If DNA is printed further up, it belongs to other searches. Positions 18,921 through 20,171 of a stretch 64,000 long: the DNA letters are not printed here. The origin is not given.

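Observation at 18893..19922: The same repeat has expanded in-frame into the C-termini of essential TatB and TatC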

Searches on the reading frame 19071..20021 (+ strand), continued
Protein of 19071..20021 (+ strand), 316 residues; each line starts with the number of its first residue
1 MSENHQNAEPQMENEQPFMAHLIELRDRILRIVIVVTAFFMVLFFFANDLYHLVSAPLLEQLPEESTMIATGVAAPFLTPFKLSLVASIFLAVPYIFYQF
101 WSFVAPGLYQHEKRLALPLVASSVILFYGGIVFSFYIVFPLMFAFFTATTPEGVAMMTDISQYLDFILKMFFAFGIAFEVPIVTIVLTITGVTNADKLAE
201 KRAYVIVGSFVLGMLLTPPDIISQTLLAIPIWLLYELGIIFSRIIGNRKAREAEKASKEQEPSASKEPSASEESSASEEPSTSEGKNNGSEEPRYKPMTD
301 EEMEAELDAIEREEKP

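Call 53: predict_structure(alignment_id=A2)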
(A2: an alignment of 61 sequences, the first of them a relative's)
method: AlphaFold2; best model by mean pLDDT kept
length: 316 residues; sequences in the alignment: 61
mean_pLDDT: 59.2   pTM: 0.34
mean pLDDT of the five models: 59.2, 58.9, 58.2, 57.8, 52.6
residues with pLDDT >= 90: 3; 70-90: 41; 50-70: 205; < 50: 67
segments of 3 or more residues with pLDDT < 50: 1-15, 66-78, 260-279, 281-292
pLDDT, mean of each block of 10 residues (from residue 1): 35 50 66 69 62 57 49 47 56 60 52 54 66 68 63 60 66 68 66 63 70 63 66 72 65 57 37 35 33 63 89 75
secondary structure, 60 per line:
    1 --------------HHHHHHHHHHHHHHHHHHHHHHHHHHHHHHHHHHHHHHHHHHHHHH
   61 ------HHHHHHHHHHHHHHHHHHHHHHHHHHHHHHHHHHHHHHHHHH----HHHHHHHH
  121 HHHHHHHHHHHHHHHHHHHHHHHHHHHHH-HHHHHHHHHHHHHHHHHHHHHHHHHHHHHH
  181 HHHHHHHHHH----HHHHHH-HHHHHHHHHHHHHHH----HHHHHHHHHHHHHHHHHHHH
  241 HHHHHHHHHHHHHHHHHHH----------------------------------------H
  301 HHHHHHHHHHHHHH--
elements in order: H15-60 H67-108 H113-149 H151-190 H195-200 H202-216 H221-259 H300-314
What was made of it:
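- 19851..19922 (+): tatC array: four in-frame 18-bp units (TatC aa 261-284), forming part of the variable linker. AlphaFold residues 260-292 have pLDDT below 50 and are coil (call 53).
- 19947..20003 (+): Conserved TatC C-terminal motif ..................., downstream of the array. Predicted helix 300-314, which has the highest pLDDT in the model (call 53).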
